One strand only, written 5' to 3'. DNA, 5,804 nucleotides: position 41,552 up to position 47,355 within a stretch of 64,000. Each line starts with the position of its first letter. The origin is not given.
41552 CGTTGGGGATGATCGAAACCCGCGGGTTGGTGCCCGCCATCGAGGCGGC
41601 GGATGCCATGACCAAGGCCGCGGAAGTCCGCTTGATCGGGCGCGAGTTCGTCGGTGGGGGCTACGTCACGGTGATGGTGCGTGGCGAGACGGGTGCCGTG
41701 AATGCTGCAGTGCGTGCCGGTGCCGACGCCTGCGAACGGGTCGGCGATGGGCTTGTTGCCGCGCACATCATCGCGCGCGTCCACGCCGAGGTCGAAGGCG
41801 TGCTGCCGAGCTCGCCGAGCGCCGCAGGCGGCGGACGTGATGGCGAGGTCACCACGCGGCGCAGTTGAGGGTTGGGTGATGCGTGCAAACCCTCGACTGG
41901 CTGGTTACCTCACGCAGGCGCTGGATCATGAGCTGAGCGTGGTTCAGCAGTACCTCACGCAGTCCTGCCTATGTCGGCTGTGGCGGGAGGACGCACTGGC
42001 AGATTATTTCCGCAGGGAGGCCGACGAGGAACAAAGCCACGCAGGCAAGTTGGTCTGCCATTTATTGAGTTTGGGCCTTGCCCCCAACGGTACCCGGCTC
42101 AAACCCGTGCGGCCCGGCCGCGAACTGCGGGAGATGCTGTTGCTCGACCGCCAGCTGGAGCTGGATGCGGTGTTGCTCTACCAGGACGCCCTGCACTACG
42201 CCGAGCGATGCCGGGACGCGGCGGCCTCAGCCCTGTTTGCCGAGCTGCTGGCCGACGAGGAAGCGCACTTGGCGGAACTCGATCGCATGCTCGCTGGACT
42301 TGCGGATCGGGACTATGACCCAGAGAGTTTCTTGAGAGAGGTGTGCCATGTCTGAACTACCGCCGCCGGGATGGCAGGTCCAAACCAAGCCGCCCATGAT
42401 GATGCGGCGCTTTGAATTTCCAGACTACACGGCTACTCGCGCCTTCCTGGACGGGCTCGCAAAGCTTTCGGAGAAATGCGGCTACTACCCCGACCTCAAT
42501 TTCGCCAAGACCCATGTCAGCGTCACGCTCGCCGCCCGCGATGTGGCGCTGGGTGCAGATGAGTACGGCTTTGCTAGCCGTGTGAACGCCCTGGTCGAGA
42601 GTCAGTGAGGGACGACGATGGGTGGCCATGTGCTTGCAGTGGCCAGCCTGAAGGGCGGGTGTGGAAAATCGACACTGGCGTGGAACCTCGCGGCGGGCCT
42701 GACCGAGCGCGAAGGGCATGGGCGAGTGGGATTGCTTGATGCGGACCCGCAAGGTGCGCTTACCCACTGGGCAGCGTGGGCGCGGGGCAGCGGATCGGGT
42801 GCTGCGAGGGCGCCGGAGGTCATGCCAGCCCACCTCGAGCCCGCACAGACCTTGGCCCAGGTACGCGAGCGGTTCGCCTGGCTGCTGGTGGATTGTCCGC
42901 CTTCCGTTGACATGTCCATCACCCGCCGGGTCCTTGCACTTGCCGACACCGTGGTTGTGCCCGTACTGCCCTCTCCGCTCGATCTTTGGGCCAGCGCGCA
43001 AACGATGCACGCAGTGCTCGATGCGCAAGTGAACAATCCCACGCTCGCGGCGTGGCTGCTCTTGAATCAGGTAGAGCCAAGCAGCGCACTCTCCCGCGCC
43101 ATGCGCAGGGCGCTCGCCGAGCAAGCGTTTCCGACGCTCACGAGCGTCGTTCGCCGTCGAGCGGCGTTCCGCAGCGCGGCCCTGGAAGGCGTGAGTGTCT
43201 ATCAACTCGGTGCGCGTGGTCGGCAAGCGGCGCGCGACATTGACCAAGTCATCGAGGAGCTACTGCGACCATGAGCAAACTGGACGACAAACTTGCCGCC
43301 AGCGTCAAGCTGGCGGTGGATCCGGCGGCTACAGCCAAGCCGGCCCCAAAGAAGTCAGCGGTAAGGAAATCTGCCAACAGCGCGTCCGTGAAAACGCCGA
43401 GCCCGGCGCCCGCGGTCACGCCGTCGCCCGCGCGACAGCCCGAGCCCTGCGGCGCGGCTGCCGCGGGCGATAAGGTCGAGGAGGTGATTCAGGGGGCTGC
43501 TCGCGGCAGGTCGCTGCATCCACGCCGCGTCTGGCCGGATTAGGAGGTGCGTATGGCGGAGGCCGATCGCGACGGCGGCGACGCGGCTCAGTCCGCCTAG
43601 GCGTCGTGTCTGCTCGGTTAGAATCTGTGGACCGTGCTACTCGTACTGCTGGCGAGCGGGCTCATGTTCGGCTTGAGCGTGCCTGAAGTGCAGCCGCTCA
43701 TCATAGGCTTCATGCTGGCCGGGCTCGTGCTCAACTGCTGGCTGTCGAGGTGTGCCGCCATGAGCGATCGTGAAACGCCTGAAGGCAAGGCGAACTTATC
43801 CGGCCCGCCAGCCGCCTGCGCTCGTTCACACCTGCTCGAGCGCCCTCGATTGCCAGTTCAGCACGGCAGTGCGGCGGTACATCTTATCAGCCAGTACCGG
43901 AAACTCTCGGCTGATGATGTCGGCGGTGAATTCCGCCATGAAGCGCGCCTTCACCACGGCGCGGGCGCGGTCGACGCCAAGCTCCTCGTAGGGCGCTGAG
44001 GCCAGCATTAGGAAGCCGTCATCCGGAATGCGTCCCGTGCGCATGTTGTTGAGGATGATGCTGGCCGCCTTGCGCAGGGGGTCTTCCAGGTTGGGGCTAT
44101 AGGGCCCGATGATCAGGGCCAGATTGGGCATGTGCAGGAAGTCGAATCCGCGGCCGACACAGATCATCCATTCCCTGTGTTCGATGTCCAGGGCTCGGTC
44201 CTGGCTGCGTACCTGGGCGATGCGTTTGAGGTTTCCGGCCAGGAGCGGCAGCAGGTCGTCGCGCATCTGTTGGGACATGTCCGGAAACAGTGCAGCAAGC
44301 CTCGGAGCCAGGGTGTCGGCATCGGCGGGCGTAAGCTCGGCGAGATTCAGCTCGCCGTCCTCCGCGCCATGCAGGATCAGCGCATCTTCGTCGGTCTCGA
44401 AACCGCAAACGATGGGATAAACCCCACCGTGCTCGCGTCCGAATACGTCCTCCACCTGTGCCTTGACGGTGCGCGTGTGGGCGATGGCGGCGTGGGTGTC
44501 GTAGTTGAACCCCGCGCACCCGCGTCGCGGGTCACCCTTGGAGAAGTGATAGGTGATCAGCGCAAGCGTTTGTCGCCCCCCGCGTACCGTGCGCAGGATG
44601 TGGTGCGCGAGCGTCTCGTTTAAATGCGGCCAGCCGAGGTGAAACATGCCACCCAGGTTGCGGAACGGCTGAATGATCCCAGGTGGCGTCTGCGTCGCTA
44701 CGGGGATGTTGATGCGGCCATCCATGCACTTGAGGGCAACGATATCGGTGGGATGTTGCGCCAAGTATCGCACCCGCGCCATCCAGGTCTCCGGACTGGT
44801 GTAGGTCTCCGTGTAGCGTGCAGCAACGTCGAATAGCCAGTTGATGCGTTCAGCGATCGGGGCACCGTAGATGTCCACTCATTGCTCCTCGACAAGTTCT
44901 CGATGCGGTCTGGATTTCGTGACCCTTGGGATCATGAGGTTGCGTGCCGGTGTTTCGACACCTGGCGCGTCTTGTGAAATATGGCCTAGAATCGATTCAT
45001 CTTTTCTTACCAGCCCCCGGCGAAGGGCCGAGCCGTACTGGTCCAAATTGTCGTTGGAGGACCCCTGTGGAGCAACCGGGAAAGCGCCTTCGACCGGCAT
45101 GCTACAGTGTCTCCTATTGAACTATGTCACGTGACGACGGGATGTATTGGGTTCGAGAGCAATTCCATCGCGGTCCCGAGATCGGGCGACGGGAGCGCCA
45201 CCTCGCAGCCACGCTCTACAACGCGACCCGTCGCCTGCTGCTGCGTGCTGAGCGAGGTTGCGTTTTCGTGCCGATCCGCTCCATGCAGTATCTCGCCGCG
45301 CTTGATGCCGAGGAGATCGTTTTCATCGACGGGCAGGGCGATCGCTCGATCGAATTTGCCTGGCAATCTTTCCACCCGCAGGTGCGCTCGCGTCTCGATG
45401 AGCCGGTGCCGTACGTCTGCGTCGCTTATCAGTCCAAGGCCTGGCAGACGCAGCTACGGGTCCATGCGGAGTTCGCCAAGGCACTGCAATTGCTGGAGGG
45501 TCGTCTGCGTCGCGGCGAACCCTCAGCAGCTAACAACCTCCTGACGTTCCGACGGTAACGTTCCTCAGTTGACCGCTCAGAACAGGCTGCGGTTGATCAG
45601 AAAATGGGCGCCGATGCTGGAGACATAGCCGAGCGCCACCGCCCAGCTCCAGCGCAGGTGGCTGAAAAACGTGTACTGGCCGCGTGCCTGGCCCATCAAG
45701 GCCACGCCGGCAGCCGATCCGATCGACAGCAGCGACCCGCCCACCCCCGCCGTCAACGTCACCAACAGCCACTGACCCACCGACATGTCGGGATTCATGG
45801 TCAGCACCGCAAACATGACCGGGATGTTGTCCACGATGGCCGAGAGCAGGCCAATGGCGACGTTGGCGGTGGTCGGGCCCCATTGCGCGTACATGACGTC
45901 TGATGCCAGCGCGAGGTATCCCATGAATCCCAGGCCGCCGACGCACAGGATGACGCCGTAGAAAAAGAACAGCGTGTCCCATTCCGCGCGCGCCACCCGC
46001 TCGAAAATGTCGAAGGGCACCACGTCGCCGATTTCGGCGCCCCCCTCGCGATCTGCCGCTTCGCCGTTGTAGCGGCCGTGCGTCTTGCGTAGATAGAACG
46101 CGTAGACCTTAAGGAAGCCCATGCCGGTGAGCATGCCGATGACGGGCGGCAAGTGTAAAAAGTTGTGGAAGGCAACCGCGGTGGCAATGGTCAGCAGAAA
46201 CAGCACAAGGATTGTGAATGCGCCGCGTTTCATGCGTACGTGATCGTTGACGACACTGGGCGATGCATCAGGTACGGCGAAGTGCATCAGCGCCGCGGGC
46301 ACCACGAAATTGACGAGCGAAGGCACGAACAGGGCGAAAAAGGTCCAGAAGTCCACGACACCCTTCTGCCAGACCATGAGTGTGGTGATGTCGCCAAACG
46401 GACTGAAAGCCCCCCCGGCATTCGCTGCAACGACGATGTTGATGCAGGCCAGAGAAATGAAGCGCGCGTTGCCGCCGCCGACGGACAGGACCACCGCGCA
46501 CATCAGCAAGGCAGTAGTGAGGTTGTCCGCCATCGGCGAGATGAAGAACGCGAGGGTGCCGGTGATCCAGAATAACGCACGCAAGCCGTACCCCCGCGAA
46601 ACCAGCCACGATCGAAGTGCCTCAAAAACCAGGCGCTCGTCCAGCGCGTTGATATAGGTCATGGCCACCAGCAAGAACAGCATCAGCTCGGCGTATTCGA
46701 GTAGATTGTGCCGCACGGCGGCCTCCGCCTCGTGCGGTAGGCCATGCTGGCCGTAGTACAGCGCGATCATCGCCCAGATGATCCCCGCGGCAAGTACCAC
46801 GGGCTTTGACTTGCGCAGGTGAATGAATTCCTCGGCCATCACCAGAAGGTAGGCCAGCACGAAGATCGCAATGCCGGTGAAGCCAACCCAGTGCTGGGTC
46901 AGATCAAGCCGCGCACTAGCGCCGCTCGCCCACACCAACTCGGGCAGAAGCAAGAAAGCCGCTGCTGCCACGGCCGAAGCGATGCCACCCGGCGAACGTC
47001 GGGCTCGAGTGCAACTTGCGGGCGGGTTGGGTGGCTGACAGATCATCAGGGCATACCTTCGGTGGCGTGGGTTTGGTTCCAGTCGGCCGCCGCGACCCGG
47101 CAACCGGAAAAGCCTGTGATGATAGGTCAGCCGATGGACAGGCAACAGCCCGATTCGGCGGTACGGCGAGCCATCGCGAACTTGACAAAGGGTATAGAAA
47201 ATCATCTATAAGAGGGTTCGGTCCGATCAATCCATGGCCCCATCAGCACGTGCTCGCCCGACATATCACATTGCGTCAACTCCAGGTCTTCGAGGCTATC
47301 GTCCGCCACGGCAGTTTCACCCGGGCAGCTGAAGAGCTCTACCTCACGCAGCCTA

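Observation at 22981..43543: Carboxysome operon without its own Rubisco, next to a form IAq-like Rubisco with cbbQO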

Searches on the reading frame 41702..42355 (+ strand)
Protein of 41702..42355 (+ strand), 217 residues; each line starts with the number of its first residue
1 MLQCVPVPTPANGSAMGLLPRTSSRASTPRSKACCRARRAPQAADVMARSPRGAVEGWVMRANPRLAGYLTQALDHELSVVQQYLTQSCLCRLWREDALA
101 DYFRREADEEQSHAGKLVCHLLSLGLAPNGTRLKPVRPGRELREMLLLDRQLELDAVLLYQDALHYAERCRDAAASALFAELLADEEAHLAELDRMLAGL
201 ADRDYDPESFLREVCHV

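Call 5: search_protein_families(library=pfam, proteins=[window:41702-42355:+])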
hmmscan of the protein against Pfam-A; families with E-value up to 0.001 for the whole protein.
window:41702-42355:+ (217 aa): 2 families
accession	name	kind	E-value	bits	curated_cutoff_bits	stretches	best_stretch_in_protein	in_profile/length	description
PF00210.30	Ferritin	-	9.6e-19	68.2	24.5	1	69-198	3-137/142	Ferritin-like domain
PF02915.23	Rubrerythrin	-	0.00021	22.1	22.8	1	70-196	3-136/137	Rubrerythrin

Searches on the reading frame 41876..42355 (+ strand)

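Call 49: search_protein_families(library=ncbifam, proteins=[window:41876-42355:+], max_evalue=0.01)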
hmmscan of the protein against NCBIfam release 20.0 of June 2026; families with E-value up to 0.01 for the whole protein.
window:41876-42355:+ (159 aa): 3 families
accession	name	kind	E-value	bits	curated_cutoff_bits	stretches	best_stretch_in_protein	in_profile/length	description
TIGR00754.1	bfr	equivalog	1.7e-18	67.1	125.55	1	2-137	1-136/157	bacterioferritin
NF058679.1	EncB_fam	subfamily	2e-05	24.6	90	1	83-143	20-77/117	encapsulin nanocompartment ferritin-likeEncB family encapsulin nanocompartment ferritin-like cargo protein cargo protein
TIGR04535.1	ferrit_encaps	subfamily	0.0053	16.7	125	0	91-140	21-67/114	encapsulin-associated ferritin-like protein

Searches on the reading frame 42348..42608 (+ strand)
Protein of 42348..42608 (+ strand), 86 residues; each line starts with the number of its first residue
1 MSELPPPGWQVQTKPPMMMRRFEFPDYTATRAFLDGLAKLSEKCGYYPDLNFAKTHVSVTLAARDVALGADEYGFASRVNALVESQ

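Call 5: search_protein_families(library=pfam, proteins=[window:42348-42608:+])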
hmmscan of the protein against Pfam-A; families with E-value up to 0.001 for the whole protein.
window:42348-42608:+ (86 aa): 1 family
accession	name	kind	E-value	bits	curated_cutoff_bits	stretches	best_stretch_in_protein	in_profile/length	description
PF01329.24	Pterin_4a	-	4.1e-08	33.7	26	1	6-69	15-78/91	Pterin 4 alpha carbinolamine dehydratase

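Call 49: search_protein_families(library=ncbifam, proteins=[window:42348-42608:+], max_evalue=0.01)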
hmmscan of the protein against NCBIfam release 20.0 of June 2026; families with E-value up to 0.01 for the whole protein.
window:42348-42608:+ (86 aa): 5 families
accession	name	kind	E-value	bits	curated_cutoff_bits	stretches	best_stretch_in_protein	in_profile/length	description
NF002019.0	PRK00823.1-4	equivalog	1.9e-08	34.4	137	1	7-84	35-113/116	4a-hydroxytetrahydrobiopterin dehydratase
NF002018.0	PRK00823.1-3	equivalog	2.8e-06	27.2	108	1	7-83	19-96/98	4a-hydroxytetrahydrobiopterin dehydratase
NF002017.0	PRK00823.1-2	equivalog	8.3e-05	22.6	80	1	7-66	18-75/94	4a-hydroxytetrahydrobiopterin dehydratase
NF002016.0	PRK00823.1-1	equivalog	0.00035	20.7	133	1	7-83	32-111/113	4a-hydroxytetrahydrobiopterin dehydratase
NF002020.0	PRK00823.1-5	equivalog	0.00096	19.3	146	1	7-66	28-87/111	4a-hydroxytetrahydrobiopterin dehydratase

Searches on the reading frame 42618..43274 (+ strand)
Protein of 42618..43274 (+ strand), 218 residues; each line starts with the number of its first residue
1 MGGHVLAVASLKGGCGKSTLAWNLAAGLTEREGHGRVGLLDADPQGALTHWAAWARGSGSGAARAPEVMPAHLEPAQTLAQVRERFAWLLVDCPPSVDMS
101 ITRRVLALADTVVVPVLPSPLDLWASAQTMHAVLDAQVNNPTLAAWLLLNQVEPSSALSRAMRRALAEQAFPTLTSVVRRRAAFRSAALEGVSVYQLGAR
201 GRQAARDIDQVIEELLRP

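Call 5: search_protein_families(library=pfam, proteins=[window:42618-43274:+])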
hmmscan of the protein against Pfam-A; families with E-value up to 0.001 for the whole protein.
window:42618-43274:+ (218 aa): 6 families
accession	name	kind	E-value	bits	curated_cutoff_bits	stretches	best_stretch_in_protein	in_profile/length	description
PF13614.12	AAA_31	-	2.7e-16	60.5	27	2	4-50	2-46/177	AAA domain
PF01656.29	CbiA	-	1.6e-12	47.9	25.4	1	6-193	1-124/125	CobQ/CobB/MinD/ParA nucleotide binding domain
PF07015.17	VirC1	-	1.6e-10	41.2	24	1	5-191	3-189/231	VirC1 protein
PF10609.15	ParA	-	3.8e-10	40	27.1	1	4-46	4-44/246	NUBPL iron-transfer P-loop NTPase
PF09140.17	MipZ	-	1.5e-07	31.5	20.7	0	77-123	91-136/262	ATPase MipZ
PF06564.18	CBP_BcsQ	-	4.2e-07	30.2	21.3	1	75-188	105-207/234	Cellulose biosynthesis protein BcsQ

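Call 49: search_protein_families(library=ncbifam, proteins=[window:42618-43274:+], max_evalue=0.01)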
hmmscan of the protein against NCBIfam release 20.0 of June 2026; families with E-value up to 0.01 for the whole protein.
window:42618-43274:+ (218 aa): 13 families
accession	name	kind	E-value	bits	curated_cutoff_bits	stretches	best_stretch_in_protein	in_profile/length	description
NF041546.1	ParA_partition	equivalog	7.1e-50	169.4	180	1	5-214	1-203/203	ParA family partition ATPase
TIGR03371.1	cellulose_yhjQ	equivalog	1.8e-15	57.1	157.85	2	77-210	105-236/246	cellulose biosynthesis protein BcsQ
NF010423.0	PRK13849.1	equivalog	2.4e-11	43.5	313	1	5-189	3-187/231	conjugal transfer ATPase VirC1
TIGR03453.1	partition_RepA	equivalog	4.6e-09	35.6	348.45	2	77-134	226-282/387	plasmid partitioning protein RepA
NF041136.1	MrpORP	equivalog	1.8e-07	30.8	450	1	4-47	6-47/365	iron-sulfur cluster carrier protein MrpORP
TIGR01968.1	minD_bact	equivalog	3.5e-07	29.8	212.9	1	4-43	2-39/261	septum site-determining protein MinD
NF008669.0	PRK11670.1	equivalog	2.9e-06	26.4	348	1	5-46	109-148/369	iron-sulfur cluster carrier protein ApbC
TIGR03815.1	CpaE_hom_Actino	equivalog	1.4e-05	24.4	154.45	1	2-46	110-152/340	septum site-determining protein Ssd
NF010443.0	PRK13869.1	subfamily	1.6e-05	23.9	446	0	76-131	242-296/405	plasmid-partitioning protein RepA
TIGR01969.1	minD_arch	subfamily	2.3e-05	23.7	201.75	0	5-43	2-38/251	cell division ATPase MinD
NF041283.1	PrgP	equivalog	8.8e-05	21.9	400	0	76-114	114-151/297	ParA superfamily DNA segregation protein PrgP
TIGR03018.1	pepcterm_TyrKin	hypoth_equivalog_domain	0.00031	20.1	230.65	0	4-43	36-74/207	XrtA-associated tyrosine autokinase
NF047398.1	AAA_KGGVGR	domain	0.0017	18.7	90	1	4-43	3-40/190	KGGVGR-motif variant AAA ATPase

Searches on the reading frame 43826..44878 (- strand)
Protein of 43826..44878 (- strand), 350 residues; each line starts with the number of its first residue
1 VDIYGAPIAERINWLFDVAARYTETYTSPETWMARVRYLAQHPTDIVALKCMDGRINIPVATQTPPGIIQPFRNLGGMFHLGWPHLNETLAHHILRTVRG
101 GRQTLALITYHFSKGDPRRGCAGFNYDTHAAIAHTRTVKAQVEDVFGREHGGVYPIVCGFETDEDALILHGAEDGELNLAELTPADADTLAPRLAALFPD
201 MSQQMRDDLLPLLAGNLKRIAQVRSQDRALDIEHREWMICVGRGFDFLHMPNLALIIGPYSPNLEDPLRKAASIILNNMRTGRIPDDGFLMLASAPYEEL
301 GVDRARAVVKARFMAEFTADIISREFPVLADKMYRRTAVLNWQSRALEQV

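Call 5: search_protein_families(library=pfam, proteins=[window:43826-44878:-])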
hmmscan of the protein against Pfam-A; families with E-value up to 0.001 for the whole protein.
window:43826-44878:- (350 aa): 1 family
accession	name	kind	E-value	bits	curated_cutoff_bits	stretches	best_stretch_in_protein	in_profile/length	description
PF20686.2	CsoSCA_cat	-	0.00028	20.8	21.5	1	104-179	80-160/236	Carboxysome Shell Carbonic Anhydrase, catalytic domain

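Call 49: search_protein_families(library=ncbifam, proteins=[window:43826-44878:-], max_evalue=0.01)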
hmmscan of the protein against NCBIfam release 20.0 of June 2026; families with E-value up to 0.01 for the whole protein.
window:43826-44878:- (350 aa): 1 family
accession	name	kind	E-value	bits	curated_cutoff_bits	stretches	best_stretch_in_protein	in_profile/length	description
TIGR02701.1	shell_carb_anhy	equivalog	4.7e-11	42.2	241.05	2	103-182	184-268/450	carboxysome shell carbonic anhydrase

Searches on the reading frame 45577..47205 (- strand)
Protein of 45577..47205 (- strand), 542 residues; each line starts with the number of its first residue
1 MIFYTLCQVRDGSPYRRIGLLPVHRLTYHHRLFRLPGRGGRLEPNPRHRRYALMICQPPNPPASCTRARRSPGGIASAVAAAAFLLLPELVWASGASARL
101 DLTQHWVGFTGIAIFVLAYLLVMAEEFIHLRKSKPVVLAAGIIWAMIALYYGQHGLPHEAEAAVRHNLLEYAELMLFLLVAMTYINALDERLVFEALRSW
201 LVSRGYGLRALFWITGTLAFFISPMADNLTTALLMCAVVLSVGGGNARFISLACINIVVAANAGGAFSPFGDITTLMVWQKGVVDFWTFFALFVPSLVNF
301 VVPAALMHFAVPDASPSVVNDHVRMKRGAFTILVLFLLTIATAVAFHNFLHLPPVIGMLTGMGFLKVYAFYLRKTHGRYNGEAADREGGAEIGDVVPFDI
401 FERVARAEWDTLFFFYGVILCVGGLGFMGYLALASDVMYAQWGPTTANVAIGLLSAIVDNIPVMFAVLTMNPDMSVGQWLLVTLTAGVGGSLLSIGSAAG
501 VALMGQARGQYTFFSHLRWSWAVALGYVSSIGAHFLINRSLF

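Call 51: search_protein_families(library=pfam, proteins=[window:45577-47205:-], max_evalue=0.00001)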
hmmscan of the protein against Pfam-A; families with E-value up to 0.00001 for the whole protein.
window:45577-47205:- (542 aa): 1 family
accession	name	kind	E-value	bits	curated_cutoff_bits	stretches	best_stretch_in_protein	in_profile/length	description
PF03600.22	CitMHS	-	5.8e-32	111.6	31.9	1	124-487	6-336/336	Citrate transporter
